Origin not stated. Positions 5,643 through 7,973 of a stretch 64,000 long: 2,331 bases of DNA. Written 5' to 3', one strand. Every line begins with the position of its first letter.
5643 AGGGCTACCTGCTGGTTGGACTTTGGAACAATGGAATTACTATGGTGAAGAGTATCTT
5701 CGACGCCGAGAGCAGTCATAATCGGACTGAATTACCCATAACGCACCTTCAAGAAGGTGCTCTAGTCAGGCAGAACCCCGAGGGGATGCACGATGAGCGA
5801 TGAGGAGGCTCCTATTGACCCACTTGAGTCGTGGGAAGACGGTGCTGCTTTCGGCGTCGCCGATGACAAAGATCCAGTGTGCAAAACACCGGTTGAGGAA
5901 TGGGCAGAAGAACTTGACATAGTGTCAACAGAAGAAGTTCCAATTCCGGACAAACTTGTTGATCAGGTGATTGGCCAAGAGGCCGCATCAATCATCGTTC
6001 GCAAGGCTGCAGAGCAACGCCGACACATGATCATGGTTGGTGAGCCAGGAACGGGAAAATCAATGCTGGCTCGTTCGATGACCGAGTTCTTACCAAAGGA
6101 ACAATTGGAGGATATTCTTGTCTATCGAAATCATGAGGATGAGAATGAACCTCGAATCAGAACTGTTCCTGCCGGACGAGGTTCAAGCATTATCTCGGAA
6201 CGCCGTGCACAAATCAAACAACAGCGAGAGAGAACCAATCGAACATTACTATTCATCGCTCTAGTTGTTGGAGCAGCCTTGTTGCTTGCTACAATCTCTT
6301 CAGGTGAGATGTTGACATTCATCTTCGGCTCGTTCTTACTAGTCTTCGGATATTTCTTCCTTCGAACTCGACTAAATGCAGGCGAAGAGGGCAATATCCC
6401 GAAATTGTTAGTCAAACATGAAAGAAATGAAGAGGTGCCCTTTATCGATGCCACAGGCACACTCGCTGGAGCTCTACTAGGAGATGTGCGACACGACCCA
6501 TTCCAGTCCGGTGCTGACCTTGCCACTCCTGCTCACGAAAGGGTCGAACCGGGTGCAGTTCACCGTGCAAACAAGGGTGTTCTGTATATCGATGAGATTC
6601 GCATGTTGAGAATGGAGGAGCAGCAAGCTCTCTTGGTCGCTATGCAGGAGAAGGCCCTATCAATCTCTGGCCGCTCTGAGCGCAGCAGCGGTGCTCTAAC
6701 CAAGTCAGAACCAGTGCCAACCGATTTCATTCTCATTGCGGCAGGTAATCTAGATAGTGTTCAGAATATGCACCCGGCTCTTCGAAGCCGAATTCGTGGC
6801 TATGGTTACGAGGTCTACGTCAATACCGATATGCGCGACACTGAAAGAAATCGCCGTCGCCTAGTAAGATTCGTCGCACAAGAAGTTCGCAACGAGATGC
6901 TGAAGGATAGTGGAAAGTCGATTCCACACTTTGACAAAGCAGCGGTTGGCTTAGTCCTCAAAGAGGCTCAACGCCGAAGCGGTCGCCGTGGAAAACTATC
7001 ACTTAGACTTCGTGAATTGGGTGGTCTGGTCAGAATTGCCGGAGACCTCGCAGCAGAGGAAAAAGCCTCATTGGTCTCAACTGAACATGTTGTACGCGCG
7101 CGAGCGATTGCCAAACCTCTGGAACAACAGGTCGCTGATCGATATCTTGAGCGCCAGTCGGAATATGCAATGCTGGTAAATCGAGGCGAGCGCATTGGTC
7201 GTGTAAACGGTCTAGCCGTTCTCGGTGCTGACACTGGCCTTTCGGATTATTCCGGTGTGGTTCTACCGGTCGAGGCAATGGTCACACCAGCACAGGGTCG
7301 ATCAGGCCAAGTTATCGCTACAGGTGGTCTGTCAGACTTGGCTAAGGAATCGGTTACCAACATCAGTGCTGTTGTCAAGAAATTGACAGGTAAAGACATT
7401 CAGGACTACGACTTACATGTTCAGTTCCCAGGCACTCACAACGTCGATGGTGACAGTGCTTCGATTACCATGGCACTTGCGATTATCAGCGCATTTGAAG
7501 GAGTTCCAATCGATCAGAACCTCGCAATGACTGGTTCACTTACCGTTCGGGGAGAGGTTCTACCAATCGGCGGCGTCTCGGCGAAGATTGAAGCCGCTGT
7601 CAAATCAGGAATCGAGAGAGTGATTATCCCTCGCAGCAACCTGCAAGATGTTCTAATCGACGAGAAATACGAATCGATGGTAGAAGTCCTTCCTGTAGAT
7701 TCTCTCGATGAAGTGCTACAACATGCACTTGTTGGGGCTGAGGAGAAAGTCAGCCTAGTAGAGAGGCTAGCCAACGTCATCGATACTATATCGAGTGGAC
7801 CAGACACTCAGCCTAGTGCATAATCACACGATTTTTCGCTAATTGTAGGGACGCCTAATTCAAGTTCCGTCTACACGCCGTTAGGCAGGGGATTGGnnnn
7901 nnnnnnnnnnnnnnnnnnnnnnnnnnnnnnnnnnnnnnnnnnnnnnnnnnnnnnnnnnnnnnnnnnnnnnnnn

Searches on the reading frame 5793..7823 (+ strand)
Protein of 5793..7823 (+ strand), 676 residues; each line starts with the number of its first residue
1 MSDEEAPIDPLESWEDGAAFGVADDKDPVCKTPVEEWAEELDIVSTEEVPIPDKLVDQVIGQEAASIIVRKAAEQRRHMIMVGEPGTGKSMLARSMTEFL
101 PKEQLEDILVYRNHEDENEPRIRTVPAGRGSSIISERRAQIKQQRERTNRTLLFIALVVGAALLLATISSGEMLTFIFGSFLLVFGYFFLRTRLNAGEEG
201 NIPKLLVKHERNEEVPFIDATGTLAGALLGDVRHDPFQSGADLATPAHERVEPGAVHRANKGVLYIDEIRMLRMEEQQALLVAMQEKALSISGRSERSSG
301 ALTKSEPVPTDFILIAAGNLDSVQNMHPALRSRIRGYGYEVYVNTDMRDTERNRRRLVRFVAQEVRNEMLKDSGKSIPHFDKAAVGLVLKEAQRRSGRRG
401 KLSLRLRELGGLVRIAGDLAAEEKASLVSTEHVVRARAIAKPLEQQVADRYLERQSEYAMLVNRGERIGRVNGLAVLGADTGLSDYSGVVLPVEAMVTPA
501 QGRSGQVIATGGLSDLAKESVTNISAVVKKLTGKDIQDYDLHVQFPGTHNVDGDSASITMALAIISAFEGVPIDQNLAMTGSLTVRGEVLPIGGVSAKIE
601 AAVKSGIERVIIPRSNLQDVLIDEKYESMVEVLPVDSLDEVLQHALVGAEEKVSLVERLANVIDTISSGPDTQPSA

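Call 75: search_protein_families(library=pfam, proteins=[window:5793-7823:+], max_evalue=0.01)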
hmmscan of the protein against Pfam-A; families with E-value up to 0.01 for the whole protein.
window:5793-7823:+ (676 aa): 20 families
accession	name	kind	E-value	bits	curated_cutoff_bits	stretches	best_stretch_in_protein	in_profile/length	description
PF05362.19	Lon_C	-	2e-35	122.7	21.1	1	462-647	21-204/205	Lon protease (S16) C-terminal proteolytic domain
PF01078.27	Mg_chelatase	-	3.9e-15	56.3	20.3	2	57-109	3-55/207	Magnesium chelatase, subunit ChlI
PF07728.20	AAA_5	-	1.3e-11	45.1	22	2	249-333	53-138/139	AAA domain (dynein-related subfamily)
PF00158.32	Sigma54_activat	-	2.5e-11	44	20.2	1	247-296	81-129/168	Sigma-54 interaction domain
PF20436.4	LonB_AAA-LID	-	1.2e-08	35.3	22.4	1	379-437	1-59/65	Archaeal LonB, AAA+ ATPase LID domain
PF00493.29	MCM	-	2.7e-08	33.6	23.3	1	251-292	112-153/224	MCM P-loop domain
PF13541.12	ChlI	-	6.7e-07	29.7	27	1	512-616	16-121/121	Subunit ChlI of Mg-chelatase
PF13401.12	AAA_22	-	2.1e-06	28.5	27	1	75-116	4-45/130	AAA domain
PF00004.35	AAA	-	2.5e-06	28.4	21.2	0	79-98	1-20/131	ATPase family associated with various cellular activities (AAA)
PF13245.12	AAA_19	-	6.8e-05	23.5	25.1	1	71-288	6-118/134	AAA domain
PF13654.12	AAA_32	-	7.4e-05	23.2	21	1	216-319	4-108/133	LonB-like, AAA domain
PF06068.19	TIP49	-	0.00011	21.9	23.8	0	52-100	23-74/347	TIP49 P-loop domain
PF12775.13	AAA_7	-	0.00014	21.9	25.8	1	65-106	22-63/181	P-loop containing dynein motor region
PF05496.18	RuvB_N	-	0.00047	20.4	27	0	67-97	21-54/159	Holliday junction DNA helicase RuvB P-loop domain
PF13191.12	AAA_16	-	0.00066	20.6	32.6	1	70-125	17-73/167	AAA ATPase domain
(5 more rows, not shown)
